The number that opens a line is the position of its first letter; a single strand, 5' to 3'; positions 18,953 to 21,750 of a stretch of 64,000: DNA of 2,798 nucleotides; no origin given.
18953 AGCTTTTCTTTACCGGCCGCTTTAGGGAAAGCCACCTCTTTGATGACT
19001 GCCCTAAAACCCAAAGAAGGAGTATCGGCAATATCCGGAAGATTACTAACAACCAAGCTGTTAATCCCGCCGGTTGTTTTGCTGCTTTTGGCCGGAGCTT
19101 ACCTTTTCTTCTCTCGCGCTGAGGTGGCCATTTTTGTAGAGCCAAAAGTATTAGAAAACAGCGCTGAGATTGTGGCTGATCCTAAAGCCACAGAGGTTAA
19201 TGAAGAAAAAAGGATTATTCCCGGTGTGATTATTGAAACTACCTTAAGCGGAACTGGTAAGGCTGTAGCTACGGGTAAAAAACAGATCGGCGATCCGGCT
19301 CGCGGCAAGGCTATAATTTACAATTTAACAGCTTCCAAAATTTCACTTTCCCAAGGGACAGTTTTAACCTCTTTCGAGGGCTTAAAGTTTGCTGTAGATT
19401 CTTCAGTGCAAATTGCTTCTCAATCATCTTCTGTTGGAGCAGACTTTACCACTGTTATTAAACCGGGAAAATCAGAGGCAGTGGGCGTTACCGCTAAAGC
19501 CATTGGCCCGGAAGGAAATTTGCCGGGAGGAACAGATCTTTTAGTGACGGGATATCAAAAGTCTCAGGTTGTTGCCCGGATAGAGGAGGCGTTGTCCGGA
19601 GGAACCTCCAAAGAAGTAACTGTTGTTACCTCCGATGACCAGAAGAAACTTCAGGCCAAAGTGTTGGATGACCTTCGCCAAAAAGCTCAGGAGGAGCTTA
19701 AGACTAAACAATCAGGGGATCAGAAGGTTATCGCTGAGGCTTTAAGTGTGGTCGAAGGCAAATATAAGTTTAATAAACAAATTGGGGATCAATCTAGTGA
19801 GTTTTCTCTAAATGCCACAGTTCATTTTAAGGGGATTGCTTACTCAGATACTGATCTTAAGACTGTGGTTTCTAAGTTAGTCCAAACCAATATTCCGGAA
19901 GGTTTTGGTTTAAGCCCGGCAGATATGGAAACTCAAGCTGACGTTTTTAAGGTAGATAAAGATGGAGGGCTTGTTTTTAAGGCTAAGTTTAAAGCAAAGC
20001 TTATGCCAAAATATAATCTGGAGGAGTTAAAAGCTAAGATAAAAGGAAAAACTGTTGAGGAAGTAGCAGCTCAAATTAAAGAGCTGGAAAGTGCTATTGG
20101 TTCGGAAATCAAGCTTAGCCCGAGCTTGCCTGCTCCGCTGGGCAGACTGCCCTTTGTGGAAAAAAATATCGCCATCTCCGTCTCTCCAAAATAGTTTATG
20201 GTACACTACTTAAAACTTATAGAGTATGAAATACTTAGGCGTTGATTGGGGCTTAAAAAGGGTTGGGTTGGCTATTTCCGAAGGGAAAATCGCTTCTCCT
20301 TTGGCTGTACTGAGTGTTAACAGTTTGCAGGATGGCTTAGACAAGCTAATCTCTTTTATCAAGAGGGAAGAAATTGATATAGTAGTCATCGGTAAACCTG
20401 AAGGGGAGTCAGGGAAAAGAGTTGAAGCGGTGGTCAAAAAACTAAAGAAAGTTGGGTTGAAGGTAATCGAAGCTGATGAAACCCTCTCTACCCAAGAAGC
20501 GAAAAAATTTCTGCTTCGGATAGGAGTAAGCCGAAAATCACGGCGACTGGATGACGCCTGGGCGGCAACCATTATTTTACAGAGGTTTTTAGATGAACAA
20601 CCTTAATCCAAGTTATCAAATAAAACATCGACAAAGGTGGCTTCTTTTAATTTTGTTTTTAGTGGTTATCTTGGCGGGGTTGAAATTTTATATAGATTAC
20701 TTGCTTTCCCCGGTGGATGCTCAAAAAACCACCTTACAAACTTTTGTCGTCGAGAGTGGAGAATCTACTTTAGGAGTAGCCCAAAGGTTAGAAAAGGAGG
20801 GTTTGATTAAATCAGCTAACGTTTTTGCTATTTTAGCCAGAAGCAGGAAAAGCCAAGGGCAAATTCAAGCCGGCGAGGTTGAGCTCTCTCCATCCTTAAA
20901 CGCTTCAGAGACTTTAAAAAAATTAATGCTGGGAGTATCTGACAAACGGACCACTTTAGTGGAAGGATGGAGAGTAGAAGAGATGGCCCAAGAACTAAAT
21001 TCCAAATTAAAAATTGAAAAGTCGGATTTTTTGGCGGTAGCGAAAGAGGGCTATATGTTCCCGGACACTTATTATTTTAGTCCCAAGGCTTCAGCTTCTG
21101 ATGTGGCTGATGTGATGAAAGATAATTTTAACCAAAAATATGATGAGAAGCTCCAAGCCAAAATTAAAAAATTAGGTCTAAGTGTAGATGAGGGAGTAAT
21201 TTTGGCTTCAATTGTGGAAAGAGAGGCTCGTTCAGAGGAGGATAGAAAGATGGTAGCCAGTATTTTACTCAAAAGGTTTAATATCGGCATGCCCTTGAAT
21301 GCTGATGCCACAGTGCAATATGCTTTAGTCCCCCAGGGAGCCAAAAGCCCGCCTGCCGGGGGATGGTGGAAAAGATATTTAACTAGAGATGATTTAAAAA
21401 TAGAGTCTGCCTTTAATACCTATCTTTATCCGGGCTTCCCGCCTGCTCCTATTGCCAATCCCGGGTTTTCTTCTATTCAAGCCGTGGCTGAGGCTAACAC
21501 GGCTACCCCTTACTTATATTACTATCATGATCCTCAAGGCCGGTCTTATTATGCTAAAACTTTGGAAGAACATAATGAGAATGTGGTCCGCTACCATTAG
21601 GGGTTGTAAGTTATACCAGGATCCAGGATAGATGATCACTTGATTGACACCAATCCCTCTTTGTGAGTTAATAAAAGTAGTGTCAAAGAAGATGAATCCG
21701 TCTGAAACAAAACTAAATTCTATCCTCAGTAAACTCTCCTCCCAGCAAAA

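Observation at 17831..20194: Actin-fold (FtsA/PilM-like) domain fused through a disordered linker and TM helix to a 350-aa extracytoplasmic domain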

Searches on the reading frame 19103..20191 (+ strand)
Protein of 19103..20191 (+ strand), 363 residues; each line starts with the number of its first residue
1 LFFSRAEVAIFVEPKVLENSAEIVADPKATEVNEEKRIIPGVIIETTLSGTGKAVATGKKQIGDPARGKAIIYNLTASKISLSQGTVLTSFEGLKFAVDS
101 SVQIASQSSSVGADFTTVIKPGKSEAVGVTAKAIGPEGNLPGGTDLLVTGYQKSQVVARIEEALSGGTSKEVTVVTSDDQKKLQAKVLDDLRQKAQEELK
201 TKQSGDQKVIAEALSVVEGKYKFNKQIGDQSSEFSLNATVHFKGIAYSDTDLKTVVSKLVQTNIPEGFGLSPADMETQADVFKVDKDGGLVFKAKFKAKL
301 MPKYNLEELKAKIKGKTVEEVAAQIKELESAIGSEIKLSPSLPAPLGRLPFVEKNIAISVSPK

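Call 24: predict_structure(alignment_id=A2)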
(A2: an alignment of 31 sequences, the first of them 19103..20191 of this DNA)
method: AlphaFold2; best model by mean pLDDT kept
length: 363 residues; sequences in the alignment: 31
mean_pLDDT: 86.2   pTM: 0.53
mean pLDDT of the five models: 86.2, 84.9, 83.7, 82.7, 81.9
residues with pLDDT >= 90: 130; 70-90: 220; 50-70: 13; < 50: 0
segments of 3 or more residues with pLDDT < 50: none
pLDDT, mean of each block of 10 residues (from residue 1): 78 81 86 85 90 93 91 93 94 93 90 81 92 87 93 93 88 93 94 90 79 84 92 94 88 80 70 73 75 82 85 87 84 85 79 87 78
secondary structure, 60 per line:
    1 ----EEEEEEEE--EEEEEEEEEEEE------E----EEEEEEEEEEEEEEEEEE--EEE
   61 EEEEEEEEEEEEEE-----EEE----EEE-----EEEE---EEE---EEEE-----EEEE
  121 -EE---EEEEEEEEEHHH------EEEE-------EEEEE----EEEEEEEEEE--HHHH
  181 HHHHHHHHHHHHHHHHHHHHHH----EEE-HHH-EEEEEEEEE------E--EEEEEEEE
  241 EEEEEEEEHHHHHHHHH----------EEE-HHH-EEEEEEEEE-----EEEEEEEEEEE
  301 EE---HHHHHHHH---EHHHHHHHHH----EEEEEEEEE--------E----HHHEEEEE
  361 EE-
elements in order: E5-12 E15-26 E38-55 E58-74 E80-82 E87-89 E95-98 E102-104 E108-111 E117-120 E127-135 E145-148 E156-160 E165-174 H177-202 E207-209 E215-223 E233-248 H249-257 E268-270 E276-284 E290-302 H306-313 H318-326 E331-339 E356-362

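Call 26: fold_search(model_id=the predicted structure, library=pdb)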
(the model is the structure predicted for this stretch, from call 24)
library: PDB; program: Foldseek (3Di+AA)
matches with E <= 10: 863; with E <= 0.001: 15
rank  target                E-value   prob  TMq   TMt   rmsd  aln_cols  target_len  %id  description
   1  8kea_d                1.9e-06  1.00  0.21  0.20  30.7       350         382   12  Cyanophage A-1(L) baseplate-initiators (released 2024-04-10)
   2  5lqi_B                3.2e-06  1.00  0.26  0.16  20.6       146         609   18  W288A mutant of GlxA from Streptomyces lividans: apo form (released 2017-08-30)
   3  5lxz                  7.6e-06  1.00  0.25  0.16  20.6       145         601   19  W288A mutant of GlxA from Streptomyces lividans: Cu-bound form (released 2017-07-26)
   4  8kea_b                7.6e-06  1.00  0.22  0.21  36.0       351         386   13  Cyanophage A-1(L) baseplate-initiators (released 2024-04-10)
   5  4unm_B                8.5e-06  1.00  0.26  0.16  16.8       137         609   18  Structure of Galactose Oxidase homologue from Streptomyces lividans (released 2015-06-10)
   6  5lqi_A                8.9e-06  1.00  0.24  0.15  18.4       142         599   18  W288A mutant of GlxA from Streptomyces lividans: apo form (released 2017-08-30)
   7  7kh1_A5               1.9e-05  0.99  0.19  0.18  26.9       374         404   13  Baseplate Complex for Myoviridae Phage XM1 (released 2021-10-27)
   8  9euf_I                2.5e-05  1.00  0.20  0.21  25.0       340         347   12  Cryo-EM structure of Staphylococcus aureus bacteriophage phi812 baseplate in the pre-contraction state - complete (released 2025-04-09)
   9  4unm_A                4.3e-05  1.00  0.23  0.14  19.0       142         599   17  Structure of Galactose Oxidase homologue from Streptomyces lividans (released 2015-06-10)
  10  9euf_C                4.5e-05  1.00  0.21  0.22  37.5       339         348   12  Cryo-EM structure of Staphylococcus aureus bacteriophage phi812 baseplate in the pre-contraction state - complete (released 2025-04-09)
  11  8v3w_0                5.8e-05  1.00  0.21  0.22  29.2       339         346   12  CryoEM Structure of Diffocin - precontracted - Baseplate - focused refinement on triplex region (released 2024-08-28)
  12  9ki1_H                1.7e-04  1.00  0.22  0.22  30.3       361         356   10  Baseplate structure of Escherichia phage Mu (released 2025-02-12)
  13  9b45_j                1.7e-04  0.99  0.22  0.19  26.9       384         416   12  Pseudomonas phage Pa193 baseplate complex and tail fiber (released 2024-10-16)
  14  9g8s_A                8.7e-04  1.00  0.19  0.18   7.1       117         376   18  C3 reconstruction of extended phiCD508 needle (released 2025-04-09)
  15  9gb2_G                9.2e-04  0.93  0.19  0.19  30.5       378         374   13  Extended phiCD508 baseplate (released 2025-03-26)
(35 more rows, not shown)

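Call 31: find_related_loci(query=A2, collection=genome_contigs, flank=6000)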
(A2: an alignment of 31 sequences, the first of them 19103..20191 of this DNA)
Query A2 (363 aa) in genome_contigs; peptide patterns used: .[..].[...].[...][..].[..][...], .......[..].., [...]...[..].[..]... (x = any residue, [..] = any of these).
261 stretches matched a pattern; 119 encode a relative of the query (tblastn E <= 1e-3); the best 80 are kept; 80 distinct loci.
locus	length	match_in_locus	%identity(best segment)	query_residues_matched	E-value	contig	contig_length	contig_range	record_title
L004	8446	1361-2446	65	1-363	9e-155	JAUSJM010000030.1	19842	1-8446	MAG: bacterium isolate E14_metabat.bin.301 E14_k141_423028, whole genome shotgun sequence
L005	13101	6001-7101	63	1-363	7e-154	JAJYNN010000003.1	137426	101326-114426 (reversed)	MAG: bacterium isolate DBS2-4.bin71 NODE_140_length_137426_cov_3.23857, whole genome shotgun sequence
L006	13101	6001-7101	64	1-363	5e-152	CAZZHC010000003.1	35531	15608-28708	MAG TPA_asm: uncultured Gammaproteobacteria bacterium isolate SRP269290_co4_53 genome assembly, contig: NODE_481_length_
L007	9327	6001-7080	59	4-363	4e-144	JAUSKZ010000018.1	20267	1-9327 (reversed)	MAG: Candidatus Daviesbacteria bacterium isolate E14_metabat.bin.89 E14_k141_1020368, whole genome shotgun sequence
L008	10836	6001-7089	60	1-363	7e-143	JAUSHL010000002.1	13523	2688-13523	MAG: Candidatus Daviesbacteria bacterium isolate E14_metabat.bin.192 E14_k141_931295, whole genome shotgun sequence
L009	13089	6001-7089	57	1-363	2e-138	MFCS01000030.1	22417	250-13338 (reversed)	MAG: Candidatus Daviesbacteria bacterium RIFCSPHIGHO2_01_FULL_41_45 rifcsphigho2_01_scaffold_7208, whole genome shotgun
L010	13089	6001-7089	55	1-363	3e-133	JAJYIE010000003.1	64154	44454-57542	MAG: bacterium isolate DBS2-1.bin109 NODE_739_length_64154_cov_1.745482, whole genome shotgun sequence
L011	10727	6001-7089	57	1-363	2e-130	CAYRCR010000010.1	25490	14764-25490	MAG TPA_asm: uncultured Gammaproteobacteria bacterium isolate SRP050083_co1_366 genome assembly, contig: NODE_711_length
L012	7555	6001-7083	55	2-363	1e-129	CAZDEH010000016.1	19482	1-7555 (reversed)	MAG TPA_asm: uncultured Gammaproteobacteria bacterium isolate SRP050083_co3_643 genome assembly, contig: NODE_2059_lengt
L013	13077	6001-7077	55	1-360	7e-129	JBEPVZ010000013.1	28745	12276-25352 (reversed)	MAG: Candidatus Daviesbacteria bacterium isolate 22E.vamb.044 NODE_1358_length_28745_cov_7.130464, whole genome shotgun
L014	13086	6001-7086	55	1-363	7e-128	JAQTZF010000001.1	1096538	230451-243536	MAG: Candidatus Daviesbacteria bacterium isolate STC_54 NODE_2_length_1096538_cov_10.617223_Sandtown_C, whole genome sho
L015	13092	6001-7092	54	1-363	1e-119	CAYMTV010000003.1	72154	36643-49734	MAG TPA_asm: uncultured Gammaproteobacteria bacterium isolate binchicken_co38_1053 genome assembly, contig: NODE_919_len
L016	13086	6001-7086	53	1-363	4e-115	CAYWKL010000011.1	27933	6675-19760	MAG TPA_asm: uncultured Gammaproteobacteria bacterium isolate binchicken_co38_1283 genome assembly, contig: NODE_3496_le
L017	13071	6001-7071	52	1-363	4e-115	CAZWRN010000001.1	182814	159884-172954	MAG TPA_asm: uncultured Gammaproteobacteria bacterium isolate binchicken_co105_146 genome assembly, contig: NODE_79_leng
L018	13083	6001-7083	51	5-363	2e-114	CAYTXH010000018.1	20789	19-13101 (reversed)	MAG TPA_asm: uncultured Gammaproteobacteria bacterium isolate SRP278252_co2_10 genome assembly, contig: NODE_5165_length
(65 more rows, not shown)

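Call 41: search_solved_structures(query=A2, max_evalue=10, show_alignments=1)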
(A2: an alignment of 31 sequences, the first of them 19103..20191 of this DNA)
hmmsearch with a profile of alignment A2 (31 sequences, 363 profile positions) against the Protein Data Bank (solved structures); distinct sequences matched with E-value up to 10: 3.
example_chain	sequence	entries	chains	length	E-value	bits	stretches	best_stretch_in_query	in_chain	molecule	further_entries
6xss_A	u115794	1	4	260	0.25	13.7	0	18-68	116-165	C4_nat_HFuse-7900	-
8f6r_A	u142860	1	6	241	1.1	11.7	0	21-72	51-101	De novo designed oligomeric protein C6-79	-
9spj_ZM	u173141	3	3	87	1.3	11.3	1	17-67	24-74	40S ribosomal protein S21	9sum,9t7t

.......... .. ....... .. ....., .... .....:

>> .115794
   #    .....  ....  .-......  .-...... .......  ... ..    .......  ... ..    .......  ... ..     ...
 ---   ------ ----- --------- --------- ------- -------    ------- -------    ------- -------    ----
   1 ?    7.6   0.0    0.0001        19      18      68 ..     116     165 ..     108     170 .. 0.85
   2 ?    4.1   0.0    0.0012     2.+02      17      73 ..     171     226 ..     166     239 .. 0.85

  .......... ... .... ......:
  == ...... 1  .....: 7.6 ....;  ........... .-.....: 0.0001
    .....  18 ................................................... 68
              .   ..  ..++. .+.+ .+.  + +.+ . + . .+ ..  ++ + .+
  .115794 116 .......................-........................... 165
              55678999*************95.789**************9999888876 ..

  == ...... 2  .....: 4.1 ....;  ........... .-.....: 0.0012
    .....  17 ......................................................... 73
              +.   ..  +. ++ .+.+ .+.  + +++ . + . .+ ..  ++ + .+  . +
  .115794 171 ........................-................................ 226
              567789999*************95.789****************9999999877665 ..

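Call 42: search_protein_families(library=pfam, alignment_id=A2, max_evalue=0.1)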
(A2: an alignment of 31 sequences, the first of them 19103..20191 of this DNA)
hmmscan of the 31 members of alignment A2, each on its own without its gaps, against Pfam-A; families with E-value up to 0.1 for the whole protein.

A. member 1, window:19103-20191:+ (363 aa): 2 families
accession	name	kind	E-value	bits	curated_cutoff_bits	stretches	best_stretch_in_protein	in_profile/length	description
PF04865.19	Baseplate_J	-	0.00022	21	21.1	1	65-171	22-113/255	Baseplate J-like protein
PF09876.14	DUF2103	-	0.087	13.2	22.4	0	165-192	70-97/98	Predicted metal-binding protein (DUF2103)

B. families by the number of members that match (of 31 scanned): 17 families
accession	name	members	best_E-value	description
PF04865.19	Baseplate_J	21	2e-05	Baseplate J-like protein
PF01145.31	Band_7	1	0.0025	SPFH domain / Band 7 family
PF22488.1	Class_2_docking_dom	1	0.0027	Class 2 C-terminal docking domain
PF00591.27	Glycos_transf_3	1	0.0045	Glycosyl transferase family, a/b domain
PF00932.25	LTD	1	0.025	Lamin Tail Domain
PF09619.16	YscW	1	0.035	Type III secretion system lipoprotein chaperone (YscW)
PF11852.14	Pullul_strch_C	1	0.047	Alpha-1,6-glucosidases, pullulanase-type, C-terminal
PF07394.17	DUF1501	1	0.057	Protein of unknown function (DUF1501)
PF19275.4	HflX_C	1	0.058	HflX C-terminal domain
PF10989.13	DUF2808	1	0.07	Protein of unknown function (DUF2808)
PF04390.17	LptE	1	0.07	Lipopolysaccharide-assembly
PF19062.5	DUF5758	1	0.071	Family of unknown function (DUF5758)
PF14903.11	WG_beta_rep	1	0.073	WG containing repeat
PF16508.11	NIBRIN_BRCT_II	1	0.078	Second BRCT domain on Nijmegen syndrome breakage protein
PF08084.16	PROCT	1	0.085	PROCT (NUC072) domain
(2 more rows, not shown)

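Call 45: fold_search(model_id=the predicted structure, library=viral)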
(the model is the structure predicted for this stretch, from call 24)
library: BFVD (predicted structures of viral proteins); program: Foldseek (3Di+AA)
matches with E <= 10: 710; with E <= 0.001: 39
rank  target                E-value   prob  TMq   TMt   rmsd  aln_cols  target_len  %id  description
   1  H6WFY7                1.1e-06  1.00  0.22  0.18  28.1       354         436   13  Virion structural protein and packaging [Cyanophage S-TIM5]
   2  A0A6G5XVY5            1.2e-06  1.00  0.24  0.12  30.9       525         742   11  (no name in the UniProt tables at hand)
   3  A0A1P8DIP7            3.8e-06  1.00  0.23  0.18  33.7       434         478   11  (no name in the UniProt tables at hand)
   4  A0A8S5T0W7            3.8e-06  1.00  0.20  0.19  24.7       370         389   12  Baseplate J like protein [Siphoviridae sp. ctB242]
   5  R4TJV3                4.0e-06  1.00  0.21  0.18  24.5       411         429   12  (no name in the UniProt tables at hand)
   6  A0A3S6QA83            4.4e-06  1.00  0.21  0.18  36.0       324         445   12  Baseplate assembly protein [Lactobacillus phage Lpa804]
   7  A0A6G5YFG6            5.2e-06  1.00  0.21  0.11  35.3       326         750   10  (no name in the UniProt tables at hand)
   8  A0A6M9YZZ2            7.4e-06  1.00  0.22  0.23  36.9       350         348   10  (no name in the UniProt tables at hand)
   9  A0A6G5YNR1            7.4e-06  1.00  0.21  0.16  37.5       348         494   13  (no name in the UniProt tables at hand)
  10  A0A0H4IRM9            9.2e-06  1.00  0.23  0.18  27.0       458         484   13  Baseplate protein J-like domain-containing protein [Pseudoalteromonas phage H101]
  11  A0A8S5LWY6            1.5e-05  1.00  0.20  0.21  34.9       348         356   12  Baseplate J like protein [Siphoviridae sp. ctabX13]
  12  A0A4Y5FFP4            1.5e-05  1.00  0.20  0.14  36.6       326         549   12  Baseplate J-like protein [Lactobacillus phage SAC12B]
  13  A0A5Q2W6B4            1.6e-05  1.00  0.22  0.21  28.0       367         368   12  (no name in the UniProt tables at hand)
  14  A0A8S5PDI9            1.8e-05  1.00  0.20  0.20  33.5       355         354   10  Baseplate J like protein [Siphoviridae sp. ct0UO21]
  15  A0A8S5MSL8            2.2e-05  1.00  0.20  0.20  37.1       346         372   13  Baseplate J like protein [Siphoviridae sp. ct8Ri8]
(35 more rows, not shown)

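Call 49: search_dna_similar(query=window:19103-20191:+, collection=phages, mode=protein, max_evalue=0.01, max_rows=15)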
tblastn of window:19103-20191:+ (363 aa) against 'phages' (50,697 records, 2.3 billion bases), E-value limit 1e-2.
No match.

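Call 50: find_related_loci(query=A2, collection=viral_contigs, flank=5000)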
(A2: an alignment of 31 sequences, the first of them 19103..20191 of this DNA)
Query A2 (363 aa) in viral_contigs; peptide patterns used: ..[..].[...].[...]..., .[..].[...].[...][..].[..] (x = any residue, [..] = any of these).
30 stretches matched a pattern, but none encodes a relative of the query by tblastn (E <= 1e-3).

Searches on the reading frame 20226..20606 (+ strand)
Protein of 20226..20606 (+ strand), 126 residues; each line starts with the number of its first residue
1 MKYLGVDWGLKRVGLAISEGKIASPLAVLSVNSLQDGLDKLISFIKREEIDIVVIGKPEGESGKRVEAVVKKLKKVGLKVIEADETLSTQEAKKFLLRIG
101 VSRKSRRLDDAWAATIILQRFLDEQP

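Call 3: search_protein_families(library=pfam, proteins=[window:20226-20606:+], max_evalue=1)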
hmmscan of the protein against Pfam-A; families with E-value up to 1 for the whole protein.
window:20226-20606:+ (126 aa): 6 families
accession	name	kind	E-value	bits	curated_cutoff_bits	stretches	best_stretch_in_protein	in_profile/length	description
PF03652.20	RuvX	-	6e-24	85.4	29.2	1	1-123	1-133/134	Holliday junction resolvase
PF04760.21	IF2_N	-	0.0025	18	25.3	1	61-94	12-45/53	Translation initiation factor IF-2, N-terminal region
PF13184.12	KH_5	-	0.011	16.3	27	1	51-89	15-53/69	NusA-like KH domain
PF00211.25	Guanylate_cyc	-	0.017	15.2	21.9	1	31-102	35-107/183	Adenylate and Guanylate cyclase catalytic domain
PF00239.26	Resolvase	-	0.039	14.5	23.3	1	35-99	49-116/145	Resolvase, N terminal domain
PF02844.21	GARS_N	-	0.054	14.7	29.5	1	33-84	46-93/100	Phosphoribosylglycinamide synthetase, N domain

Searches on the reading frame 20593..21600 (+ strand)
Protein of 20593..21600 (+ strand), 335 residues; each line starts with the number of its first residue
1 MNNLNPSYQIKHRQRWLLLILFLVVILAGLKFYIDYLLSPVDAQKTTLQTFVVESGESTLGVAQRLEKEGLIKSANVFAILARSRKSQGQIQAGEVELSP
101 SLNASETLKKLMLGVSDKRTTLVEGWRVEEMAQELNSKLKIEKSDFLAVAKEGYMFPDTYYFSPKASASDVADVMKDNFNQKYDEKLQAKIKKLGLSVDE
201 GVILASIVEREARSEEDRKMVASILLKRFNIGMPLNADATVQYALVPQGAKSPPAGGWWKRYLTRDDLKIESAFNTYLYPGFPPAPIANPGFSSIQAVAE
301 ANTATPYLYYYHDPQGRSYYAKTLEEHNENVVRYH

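Call 3: search_protein_families(library=pfam, proteins=[window:20593-21600:+], max_evalue=1)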
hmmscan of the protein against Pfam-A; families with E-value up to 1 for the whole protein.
window:20593-21600:+ (335 aa): 1 family
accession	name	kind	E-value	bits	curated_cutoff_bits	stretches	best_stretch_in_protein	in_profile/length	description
PF02618.21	YceG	-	6.2e-76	255.9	32.4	1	51-331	1-273/275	YceG-like family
